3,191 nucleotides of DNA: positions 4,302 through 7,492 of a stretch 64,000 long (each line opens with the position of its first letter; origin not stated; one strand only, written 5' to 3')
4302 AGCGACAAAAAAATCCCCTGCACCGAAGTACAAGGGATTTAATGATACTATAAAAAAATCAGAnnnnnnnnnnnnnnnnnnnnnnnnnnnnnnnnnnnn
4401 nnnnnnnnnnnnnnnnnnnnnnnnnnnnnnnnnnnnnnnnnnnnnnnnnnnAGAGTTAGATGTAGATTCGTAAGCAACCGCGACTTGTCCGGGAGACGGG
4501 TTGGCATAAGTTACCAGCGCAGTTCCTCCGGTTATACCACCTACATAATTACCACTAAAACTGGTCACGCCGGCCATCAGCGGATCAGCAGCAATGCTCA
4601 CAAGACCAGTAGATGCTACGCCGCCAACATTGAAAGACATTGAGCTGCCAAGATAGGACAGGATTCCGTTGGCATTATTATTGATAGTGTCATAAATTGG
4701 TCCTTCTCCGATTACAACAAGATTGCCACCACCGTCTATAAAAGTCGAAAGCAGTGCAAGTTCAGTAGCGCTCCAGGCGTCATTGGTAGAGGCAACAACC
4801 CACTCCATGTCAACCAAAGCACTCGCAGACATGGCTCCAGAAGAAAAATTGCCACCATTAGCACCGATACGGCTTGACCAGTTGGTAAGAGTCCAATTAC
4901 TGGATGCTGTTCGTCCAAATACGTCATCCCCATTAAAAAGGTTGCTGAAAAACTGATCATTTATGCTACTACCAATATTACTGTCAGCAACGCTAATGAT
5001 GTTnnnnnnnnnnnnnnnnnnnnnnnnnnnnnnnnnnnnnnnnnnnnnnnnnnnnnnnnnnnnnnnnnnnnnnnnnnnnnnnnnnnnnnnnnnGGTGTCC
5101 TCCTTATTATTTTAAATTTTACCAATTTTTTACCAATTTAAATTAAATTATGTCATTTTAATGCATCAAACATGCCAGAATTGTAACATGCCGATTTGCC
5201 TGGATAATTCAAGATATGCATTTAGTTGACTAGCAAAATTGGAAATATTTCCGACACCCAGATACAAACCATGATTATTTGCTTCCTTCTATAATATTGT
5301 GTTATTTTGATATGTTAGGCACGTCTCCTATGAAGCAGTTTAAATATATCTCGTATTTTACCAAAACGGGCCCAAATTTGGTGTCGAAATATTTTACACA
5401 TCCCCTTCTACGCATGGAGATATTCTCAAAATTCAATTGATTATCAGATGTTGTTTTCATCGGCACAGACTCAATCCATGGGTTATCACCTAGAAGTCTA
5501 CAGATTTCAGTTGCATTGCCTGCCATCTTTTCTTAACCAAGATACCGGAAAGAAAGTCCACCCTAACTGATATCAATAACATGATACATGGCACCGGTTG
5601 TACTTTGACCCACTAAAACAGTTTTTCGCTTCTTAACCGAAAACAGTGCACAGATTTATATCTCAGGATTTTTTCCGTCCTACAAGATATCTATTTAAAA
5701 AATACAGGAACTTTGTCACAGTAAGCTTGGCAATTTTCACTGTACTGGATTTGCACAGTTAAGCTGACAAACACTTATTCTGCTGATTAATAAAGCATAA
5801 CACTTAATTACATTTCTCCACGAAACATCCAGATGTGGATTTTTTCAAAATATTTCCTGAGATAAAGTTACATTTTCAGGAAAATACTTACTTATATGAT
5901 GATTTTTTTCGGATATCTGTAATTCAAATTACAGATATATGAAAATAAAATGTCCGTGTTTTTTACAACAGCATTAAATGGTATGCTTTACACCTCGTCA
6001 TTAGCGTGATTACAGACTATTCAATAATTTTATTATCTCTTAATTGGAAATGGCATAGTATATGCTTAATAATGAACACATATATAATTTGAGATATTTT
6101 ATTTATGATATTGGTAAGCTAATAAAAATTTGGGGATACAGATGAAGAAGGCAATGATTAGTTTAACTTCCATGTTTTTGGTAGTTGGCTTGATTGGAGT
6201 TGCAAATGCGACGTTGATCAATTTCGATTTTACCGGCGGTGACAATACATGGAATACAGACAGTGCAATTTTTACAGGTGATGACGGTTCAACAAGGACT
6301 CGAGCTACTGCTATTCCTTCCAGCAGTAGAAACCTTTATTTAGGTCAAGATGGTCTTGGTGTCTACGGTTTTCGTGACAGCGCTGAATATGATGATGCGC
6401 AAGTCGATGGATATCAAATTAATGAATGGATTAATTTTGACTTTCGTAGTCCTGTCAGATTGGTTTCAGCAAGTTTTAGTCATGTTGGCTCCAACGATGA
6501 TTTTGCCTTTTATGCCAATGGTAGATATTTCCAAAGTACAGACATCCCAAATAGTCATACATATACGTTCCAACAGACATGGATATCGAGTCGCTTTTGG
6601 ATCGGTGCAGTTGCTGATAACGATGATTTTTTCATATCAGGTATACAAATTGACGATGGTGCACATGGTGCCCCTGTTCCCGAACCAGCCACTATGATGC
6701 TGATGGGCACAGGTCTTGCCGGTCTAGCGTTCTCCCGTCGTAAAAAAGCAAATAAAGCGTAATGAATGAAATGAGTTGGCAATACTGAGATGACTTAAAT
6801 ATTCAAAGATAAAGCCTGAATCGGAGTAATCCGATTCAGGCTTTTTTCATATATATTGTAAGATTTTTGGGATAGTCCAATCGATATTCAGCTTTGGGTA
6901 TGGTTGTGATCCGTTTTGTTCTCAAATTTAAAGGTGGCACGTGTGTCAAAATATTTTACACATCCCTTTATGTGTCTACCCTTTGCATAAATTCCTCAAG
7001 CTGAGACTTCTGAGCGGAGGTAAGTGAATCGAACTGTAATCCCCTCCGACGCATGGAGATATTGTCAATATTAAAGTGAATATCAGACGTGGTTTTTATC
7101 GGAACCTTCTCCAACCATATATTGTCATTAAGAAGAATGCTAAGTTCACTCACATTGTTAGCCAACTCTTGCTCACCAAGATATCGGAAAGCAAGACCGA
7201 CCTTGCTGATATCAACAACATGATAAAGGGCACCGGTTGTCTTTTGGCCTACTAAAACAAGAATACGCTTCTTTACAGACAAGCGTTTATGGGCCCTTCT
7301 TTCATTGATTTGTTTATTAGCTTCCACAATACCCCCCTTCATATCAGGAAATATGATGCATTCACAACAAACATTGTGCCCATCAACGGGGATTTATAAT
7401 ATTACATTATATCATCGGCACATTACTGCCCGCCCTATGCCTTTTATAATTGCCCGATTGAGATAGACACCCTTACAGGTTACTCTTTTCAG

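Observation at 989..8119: A PEP-CTERM cargo island sits between prsR-like and prsK-like regulators, and each cargo gene has its own sigma-54 promoter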

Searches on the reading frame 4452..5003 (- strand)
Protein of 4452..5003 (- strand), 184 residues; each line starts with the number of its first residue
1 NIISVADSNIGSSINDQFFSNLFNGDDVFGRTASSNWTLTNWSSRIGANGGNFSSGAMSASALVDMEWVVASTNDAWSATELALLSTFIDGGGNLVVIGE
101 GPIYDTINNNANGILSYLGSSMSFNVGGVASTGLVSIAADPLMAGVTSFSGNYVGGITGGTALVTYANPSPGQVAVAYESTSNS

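Call 38: search_solved_structures(query=window:4452-5003:-, max_evalue=10)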
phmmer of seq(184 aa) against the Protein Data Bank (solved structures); distinct sequences matched with E-value up to 10: 4.
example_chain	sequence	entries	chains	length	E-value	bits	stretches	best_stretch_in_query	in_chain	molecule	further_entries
5fms_A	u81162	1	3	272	0.033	17.4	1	62-119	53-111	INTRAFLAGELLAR TRANSPORT PROTEIN 52 HOMOLOG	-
5zza_P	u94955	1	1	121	0.36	14.1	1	102-178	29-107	Uncharacterized protein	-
3f84_A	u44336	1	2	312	0.99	12.6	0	118-158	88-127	CFA/I fimbrial subunit B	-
2oua_A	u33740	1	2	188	2.9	11.1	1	17-64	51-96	Serine protease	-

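Call 40: find_homologous_proteins(query=window:4452-5003:-, max_evalue=0.001)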
Query seq(184 aa) (184 aa): 4 proteins with E <= 0.001 among 326 candidates.
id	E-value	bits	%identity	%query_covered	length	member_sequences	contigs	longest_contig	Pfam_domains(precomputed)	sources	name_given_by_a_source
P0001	3.0e-107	374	100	100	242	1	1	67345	PF07589.17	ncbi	-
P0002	1.3e-67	245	70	97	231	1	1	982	-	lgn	-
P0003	5.5e-59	217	67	97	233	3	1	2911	PF07589.17,PF14258.13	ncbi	ncbi:MAG: PEP-CTERM sorting domain-containing protein [Sedimenticola sp.]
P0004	5.5e-45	171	58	90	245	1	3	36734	PF18205.7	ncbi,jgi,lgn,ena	jgi:hypothetical protein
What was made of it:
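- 4365..5093 (-): Cargo B: PEP-CTERM protein of 242 aa, with a probable GIFT/DUF4350-like alpha/beta domain. PF14258 is recorded for the 67%-identical homologue P0003 (call 40).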

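Call 41: list_cluster_members(proteins=[P0001, P0003, P0004])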
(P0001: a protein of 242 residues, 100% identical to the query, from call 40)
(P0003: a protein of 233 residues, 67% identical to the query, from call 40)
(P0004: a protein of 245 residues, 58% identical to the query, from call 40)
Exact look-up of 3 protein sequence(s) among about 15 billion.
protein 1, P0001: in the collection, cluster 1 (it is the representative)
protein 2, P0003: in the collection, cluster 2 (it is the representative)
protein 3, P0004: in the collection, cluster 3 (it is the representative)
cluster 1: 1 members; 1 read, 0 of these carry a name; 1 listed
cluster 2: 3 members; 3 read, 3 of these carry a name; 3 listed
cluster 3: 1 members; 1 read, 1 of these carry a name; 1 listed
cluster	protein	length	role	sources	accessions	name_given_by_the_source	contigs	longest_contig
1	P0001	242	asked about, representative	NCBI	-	-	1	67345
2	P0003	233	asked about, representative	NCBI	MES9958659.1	MAG: PEP-CTERM sorting domain-containing protein [Sedimenticola sp.]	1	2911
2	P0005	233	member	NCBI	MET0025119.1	MAG: PEP-CTERM sorting domain-containing protein [Sedimenticola sp.]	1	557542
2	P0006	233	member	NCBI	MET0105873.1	MAG: PEP-CTERM sorting domain-containing protein [Sedimenticola sp.]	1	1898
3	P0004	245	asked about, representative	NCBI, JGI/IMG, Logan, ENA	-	hypothetical protein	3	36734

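Call 42: find_encoding_contigs(protein=P0001, flank=10000, max_places=3)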
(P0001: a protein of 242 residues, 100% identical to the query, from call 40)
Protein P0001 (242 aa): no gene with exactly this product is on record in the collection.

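Call 43: find_encoding_contigs(protein=P0005, flank=6000, max_places=3)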
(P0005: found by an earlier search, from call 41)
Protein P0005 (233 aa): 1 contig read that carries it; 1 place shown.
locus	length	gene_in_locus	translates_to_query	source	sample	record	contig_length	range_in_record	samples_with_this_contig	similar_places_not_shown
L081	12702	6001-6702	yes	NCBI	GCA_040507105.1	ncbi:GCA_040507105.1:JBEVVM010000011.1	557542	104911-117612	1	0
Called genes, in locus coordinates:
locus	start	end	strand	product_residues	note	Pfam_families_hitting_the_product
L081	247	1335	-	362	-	PF04055:Radical_SAM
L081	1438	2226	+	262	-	PF01875:Memo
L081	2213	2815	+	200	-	PF01871:AMMECR1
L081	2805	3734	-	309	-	PF13599:Pentapeptide_4 (faint), PF00805:Pentapeptide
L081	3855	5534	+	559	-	PF02120:Flg_hook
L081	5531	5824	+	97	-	PF01312:Bac_export_2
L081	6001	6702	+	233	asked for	PF07589:PEP_exosort_dom (weak)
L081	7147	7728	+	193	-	-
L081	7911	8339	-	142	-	PF02050:FliJ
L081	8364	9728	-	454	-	PF00006:ATP-synt_ab, PF18269:T3SS_ATPase_C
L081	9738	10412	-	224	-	PF02108:FliH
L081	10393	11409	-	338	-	PF03448:MgtE_N (faint), PF14842:FliG_N, PF14841:FliG_M, PF14842:FliG_N, PF01706:FliG_C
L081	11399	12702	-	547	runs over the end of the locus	PF01514:YscJ_FliF, PF08345:YscJ_FliF_C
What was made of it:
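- The nearest homologue of cargo B (67% identity) is in a gammaproteobacterial Sedimenticola MAG (calls 40, 41, 43).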

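Call 68: predict_structure(alignment_id=A1)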
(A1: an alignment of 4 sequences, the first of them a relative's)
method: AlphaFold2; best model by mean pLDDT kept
length: 242 residues; sequences in the alignment: 4
mean_pLDDT: 51.9   pTM: 0.51
mean pLDDT of the five models: 51.9, 42.4, 41.9, 40.2, 38.8
residues with pLDDT >= 90: 0; 70-90: 51; 50-70: 60; < 50: 131
segments of 3 or more residues with pLDDT < 50: 1-13, 18-45, 65-68, 156-185, 189-242
pLDDT, mean of each block of 10 residues (from residue 1): 39 47 33 27 50 71 53 61 77 78 73 80 68 63 69 47 35 38 47 42 39 30 39 42 34
secondary structure, 60 per line:
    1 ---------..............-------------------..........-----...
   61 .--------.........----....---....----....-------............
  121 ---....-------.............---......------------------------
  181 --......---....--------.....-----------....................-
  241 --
elements in order: H10-23 H43-52 E58-61 H70-78 E83-86 H90-93 E98-101 H109-120 E124-127 H135-147 E151-156 E183-188 E192-195 E204-208 H220-239

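Call 72: fold_search(model_id=the predicted structure, library=pdb)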
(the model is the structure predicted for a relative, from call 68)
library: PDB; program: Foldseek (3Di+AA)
matches with E <= 10: 1149; with E <= 0.001: 0
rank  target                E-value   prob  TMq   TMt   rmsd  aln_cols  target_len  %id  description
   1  5fms_B                2.0e-03  0.99  0.39  0.42  14.8       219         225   15  mmIFT52 N-terminal domain (released 2016-03-09)
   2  5fms_C                1.6e-02  0.99  0.31  0.36   3.9       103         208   20  mmIFT52 N-terminal domain (released 2016-03-09)
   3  4v1t_B                2.5e-02  0.90  0.24  0.09   4.6        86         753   12  Heterocyclase in complex with substrate and Cofactor (released 2015-01-14)
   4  2a9v_B                2.7e-02  0.75  0.33  0.39  14.6       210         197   15  Crystal structure of a putative gmp synthase subunit a protein (ta0944m) from thermoplasma acidophilum at 2.45 A resol (released 2005-08-02)
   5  3r74_B                3.3e-02  0.51  0.29  0.14  25.4       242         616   11  Crystal structure of 2-amino-2-desoxyisochorismate synthase (ADIC) synthase PhzE from Burkholderia lata 383 (released 2011-03-30)
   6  2a9v_C                3.7e-02  0.60  0.32  0.36   7.4       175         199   13  Crystal structure of a putative gmp synthase subunit a protein (ta0944m) from thermoplasma acidophilum at 2.45 A resol (released 2005-08-02)
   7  4bmd                  3.9e-02  0.89  0.24  0.29   6.3        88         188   12  Crystal structure of S.pombe Rad4 BRCT3,4 (released 2013-10-09)
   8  7s0s_B                3.9e-02  0.63  0.34  0.31   8.7       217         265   10  M. tuberculosis ribosomal RNA methyltransferase TlyA bound to M. smegmatis 50S ribosomal subunit (released 2022-03-30)
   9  9qgg_B                3.9e-02  0.60  0.23  0.07  10.2       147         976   11  Consensus structure of dUBA1-UbDha-dBIRC6 trapped ternary complex (released 2025-10-29)
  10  8j3g                  3.9e-02  0.51  0.30  0.25   7.2       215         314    9  Crystal structure of apo (S)-norcoclaurine 6-O-methyltransferase from Coptis chinensis (released 2024-10-23)
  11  3j6q_A                3.9e-02  0.33  0.24  0.07  18.4       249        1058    9  Identification of the active sites in the methyltransferases of a transcribing dsRNA virus (released 2014-10-08)
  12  2a9v_A                4.8e-02  0.57  0.29  0.34   6.6       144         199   13  Crystal structure of a putative gmp synthase subunit a protein (ta0944m) from thermoplasma acidophilum at 2.45 A resol (released 2005-08-02)
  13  5hjj                  4.8e-02  0.38  0.27  0.21   8.5       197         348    9  Crystal Structure of Pyrococcus abyssi Trm5a (released 2016-10-12)
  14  3lhd_A                5.8e-02  0.51  0.31  0.30  10.6       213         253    9  Crystal structure of P. abyssi tRNA m1A58 methyltransferase in complex with S-adenosyl-L-homocysteine (released 2010-05-19)
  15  2a9v_D                6.1e-02  0.57  0.32  0.37  15.0       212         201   14  Crystal structure of a putative gmp synthase subunit a protein (ta0944m) from thermoplasma acidophilum at 2.45 A resol (released 2005-08-02)
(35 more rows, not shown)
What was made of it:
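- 4365..5093 (-): There is a weak sequence hit to the IFT52 N-terminal domain (call 38) and a fold hit (E = 2e-3) on a low-confidence model (calls 68, 72).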

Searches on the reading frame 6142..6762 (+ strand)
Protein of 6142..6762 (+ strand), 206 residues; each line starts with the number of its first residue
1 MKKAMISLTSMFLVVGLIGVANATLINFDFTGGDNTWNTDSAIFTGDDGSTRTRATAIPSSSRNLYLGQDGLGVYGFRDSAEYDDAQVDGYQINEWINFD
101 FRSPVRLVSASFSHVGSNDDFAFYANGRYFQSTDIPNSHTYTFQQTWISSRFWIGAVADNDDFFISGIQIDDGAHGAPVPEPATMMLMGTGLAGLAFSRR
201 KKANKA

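Call 6: search_protein_families(library=ncbifam, proteins=[window:6142-6762:+], max_evalue=0.01)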
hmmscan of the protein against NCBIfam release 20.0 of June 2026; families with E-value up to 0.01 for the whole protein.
window:6142-6762:+ (206 aa): 14 families
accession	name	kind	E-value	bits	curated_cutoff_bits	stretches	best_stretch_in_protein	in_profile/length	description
NF041927.1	Xrt_dep_XDP1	equivalog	1.6e-11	44.7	125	1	158-202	196-242/242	exosortase-dependent surface protein XDP1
NF038125.1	PEP_CTERM_THxN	subfamily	2.4e-09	37.1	85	1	176-202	222-246/246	THxN family PEP-CTERM protein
NF041538.1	PEP_EDSA_1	subfamily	2.1e-07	30.9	100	1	177-202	283-307/307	EDSAP-1 family PEP-CTERM protein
NF038129.1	PEP_NF038129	equivalog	2.9e-07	30.5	65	1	173-201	165-193/194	NF038129 family PEP-CTERM protein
TIGR02595.1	PEP_CTERM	domain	4.6e-06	27.1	16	1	179-202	1-23/24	PEP-CTERM sorting domain-containing protein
NF033554.9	floc_PepA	equivalog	8.3e-06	25.8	80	1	177-202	235-260/261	flocculation-associated PEP-CTERM protein PepA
NF038120.1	PEP_CTERM_QFxxD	subfamily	7.8e-05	22.6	80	1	177-201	191-215/215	NF038120 family PEP-CTERM protein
NF033947.0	PEP-cistern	hypoth_equivalog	0.00024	20.9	60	1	169-201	163-195/195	cistern family PEP-CTERM protein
NF035944.1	PEPxxWA-CTERM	domain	0.00059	19.7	35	1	179-200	1-24/24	PEPxxWA-CTERM sorting domain-containing protein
NF038126.1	PEP_CTERM_FxDxF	subfamily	0.00096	19.4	50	1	177-201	140-164/165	FxDxF family PEP-CTERM protein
NF038118.1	PEP_CTERM_CCXG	equivalog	0.0012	18.6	90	1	177-202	174-199/199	CCXG family PEP-CTERM protein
NF038124.1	PEP_CTERM_TLD_A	exception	0.0021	17.7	100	1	138-202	172-234/235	PEP_CTERM-anchored TLD domain-containing protein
TIGR03370.1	VPLPA-CTERM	domain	0.0024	17.8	25.35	1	179-202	1-24/25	VPLPA-CTERM sorting domain-containing protein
NF038119.1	PEP_CTERM_MHFG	equivalog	0.0033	17.8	100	1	175-202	232-259/260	MHFG family PEP-CTERM protein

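Call 7: search_protein_families(library=pfam, proteins=[window:6142-6762:+], max_evalue=0.01)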
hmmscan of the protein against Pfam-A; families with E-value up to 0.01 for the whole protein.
window:6142-6762:+ (206 aa): 1 family
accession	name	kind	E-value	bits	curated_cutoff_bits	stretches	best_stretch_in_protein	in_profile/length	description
PF07589.16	PEP-CTERM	-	4.6e-09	36.4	20.7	1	178-200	1-24/24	PEP-CTERM motif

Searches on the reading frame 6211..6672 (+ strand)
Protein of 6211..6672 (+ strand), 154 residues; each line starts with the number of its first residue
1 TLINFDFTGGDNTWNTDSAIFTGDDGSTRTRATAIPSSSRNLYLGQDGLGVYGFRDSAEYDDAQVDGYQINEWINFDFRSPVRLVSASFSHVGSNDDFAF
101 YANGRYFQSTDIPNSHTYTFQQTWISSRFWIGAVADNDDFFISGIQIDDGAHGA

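Call 39: search_solved_structures(query=window:6211-6672:+, max_evalue=10)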
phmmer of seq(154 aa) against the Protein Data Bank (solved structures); distinct sequences matched with E-value up to 10: 0.
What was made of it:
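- Tried and rejected: Sequence search of cargo C against the PDB found nothing (call 39).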

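Call 56: find_homologous_proteins(query=window:6211-6672:+, max_evalue=0.001)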
Query seq(154 aa) (154 aa): 2 proteins with E <= 0.001 among 16 candidates.
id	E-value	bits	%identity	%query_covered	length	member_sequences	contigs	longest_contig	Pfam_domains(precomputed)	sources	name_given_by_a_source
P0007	3.7e-97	341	100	100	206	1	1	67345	PF07589.17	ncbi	-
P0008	6.0e-30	123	47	96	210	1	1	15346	PF07589.17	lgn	-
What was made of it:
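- Tried and rejected: The protein database only shows that cargo B and C come from one NCBI contig of 67,345 nt (calls 40, 41, 56).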

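Call 70: predict_structure(alignment_id=A2)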
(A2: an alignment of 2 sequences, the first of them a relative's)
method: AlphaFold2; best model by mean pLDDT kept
length: 206 residues; sequences in the alignment: 2
mean_pLDDT: 65.7   pTM: 0.65
mean pLDDT of the five models: 65.7, 65.6, 65.4, 60.3, 54.8
residues with pLDDT >= 90: 29; 70-90: 73; 50-70: 44; < 50: 60
segments of 3 or more residues with pLDDT < 50: 1-20, 77-85, 178-206
pLDDT, mean of each block of 10 residues (from residue 1): 38 33 81 78 92 85 78 65 48 77 88 68 77 66 78 74 83 61 35 30 31
secondary structure, 60 per line:
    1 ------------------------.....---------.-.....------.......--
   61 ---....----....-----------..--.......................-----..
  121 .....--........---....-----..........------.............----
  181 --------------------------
elements in order: E25-29 E41-45 E52-58 E64-67 E72-75 E91-113 E119-125 E128-135 E139-142 E148-157 E164-171 H172-176
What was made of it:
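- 6142..6762 (+): Cargo C: PEP-CTERM protein of 206 aa with a beta-sandwich domain resembling carbohydrate-binding modules. The AF2 core has pLDDT of about 65-90 and is all-beta (call 70).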

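Call 73: fold_search(model_id=the predicted structure, library=pdb)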
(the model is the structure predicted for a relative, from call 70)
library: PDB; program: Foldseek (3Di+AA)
matches with E <= 10: 1532; with E <= 0.001: 1
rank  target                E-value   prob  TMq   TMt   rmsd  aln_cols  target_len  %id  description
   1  4uap_B                7.3e-04  0.99  0.27  0.35  10.2       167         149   16  X-ray structure of GH31 CBM32-2 bound to GalNAc (released 2015-10-07)
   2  4uap_A                1.1e-03  0.99  0.28  0.36  10.1       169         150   16  X-ray structure of GH31 CBM32-2 bound to GalNAc (released 2015-10-07)
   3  2v72                  2.2e-03  1.00  0.34  0.47   5.7       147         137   12  The structure of the family 32 CBM from C. perfringens NanJ in complex with galactose (released 2007-08-21)
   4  5y4m                  3.5e-03  1.00  0.29  0.37   4.8       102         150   11  Discoidin domain of human CASPR2 (released 2018-08-08)
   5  7mfk                  3.5e-03  1.00  0.29  0.08   4.4        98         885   14  Structure of the Clostridium perfringens GH89 in complex with alpha-HNJNAc (released 2021-07-28)
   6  3zm8_A                3.5e-03  0.99  0.32  0.17   8.9       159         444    9  Crystal structure of Podospora anserina GH26-CBM35 beta-(1,4)- mannanase (released 2013-04-17)
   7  4a4a_A                3.5e-03  0.99  0.31  0.09   7.7       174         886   13  CpGH89 (E483Q, E601Q), from Clostridium perfringens, in complex with its substrate GlcNAc-alpha-1,4-galactose (released 2012-04-04)
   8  3f2z                  3.5e-03  0.96  0.29  0.37  11.2       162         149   12  Crystal structure of the C-terminal domain of a chitobiase (BF3579) from Bacteroides fragilis, Northeast Structural Geno (released 2008-11-18)
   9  8wc1                  3.7e-03  1.00  0.41  0.53   9.9       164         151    8  A carbohydrate binding domain of a putative pectate lyase (released 2024-09-18)
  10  9d5d                  4.8e-03  1.00  0.29  0.37   8.5       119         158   11  Crystal Structure of Blood Coagulation Factor VIII C2 Domain Mutant L2251A/L2252A (released 2024-09-04)
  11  3hnb                  4.8e-03  1.00  0.31  0.40   6.5       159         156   12  Factor VIII Trp2313-His2315 segment is involved in membrane binding as shown by crystal structure of complex between fac (released 2010-01-19)
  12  2yc2_A                5.1e-03  1.00  0.30  0.44   8.7       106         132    8  Intraflagellar Transport Complex 25-27 from Chlamydomonas (released 2011-03-23)
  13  8auw_A                5.1e-03  0.97  0.30  0.03   8.4       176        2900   11  Cryo-EM structure of human BIRC6 in complex with SMAC. (released 2023-02-15)
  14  1w8w_B                5.4e-03  0.99  0.35  0.47   6.4       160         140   11  CBM29-2 mutant Y46A: Probing the Mechanism of Ligand Recognition by Family 29 Carbohydrate Binding Modules (released 2005-03-22)
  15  5zu6                  5.4e-03  0.97  0.29  0.37  10.2       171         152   11  A CBM32 derived from alginate lyase B (AlyB-OU02) (released 2018-06-20)
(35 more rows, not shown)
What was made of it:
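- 6142..6762 (+): Foldseek top hits are CBM32, discoidin and CBM35 (E = 7e-4 to 1e-2, low TM-scores; call 73).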

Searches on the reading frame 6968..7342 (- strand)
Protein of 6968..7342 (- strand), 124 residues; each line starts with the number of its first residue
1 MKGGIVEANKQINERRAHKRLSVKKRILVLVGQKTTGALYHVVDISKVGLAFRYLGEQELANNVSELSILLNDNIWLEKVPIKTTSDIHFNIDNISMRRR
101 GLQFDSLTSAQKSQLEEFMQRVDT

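Call 6: search_protein_families(library=ncbifam, proteins=[window:6968-7342:-], max_evalue=0.01)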
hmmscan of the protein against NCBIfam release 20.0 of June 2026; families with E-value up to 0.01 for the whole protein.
window:6968-7342:- (124 aa): 0 families

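Call 7: search_protein_families(library=pfam, proteins=[window:6968-7342:-], max_evalue=0.01)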
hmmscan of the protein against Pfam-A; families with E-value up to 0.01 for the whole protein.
window:6968-7342:- (124 aa): 1 family
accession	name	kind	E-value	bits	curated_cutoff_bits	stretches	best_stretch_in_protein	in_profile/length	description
PF07238.19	PilZ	-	1.9e-05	25.4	22.5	1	14-119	1-100/102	PilZ domain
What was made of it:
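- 6968..7342 (-): Intact single-domain PilZ gene of 124 aa. The RxxxR (R16-R20) and DxSxxG (D44-G49) c-di-GMP-binding motifs are present. PF07238 scores 25.4 against a cut-off of 22.5 (call 7).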
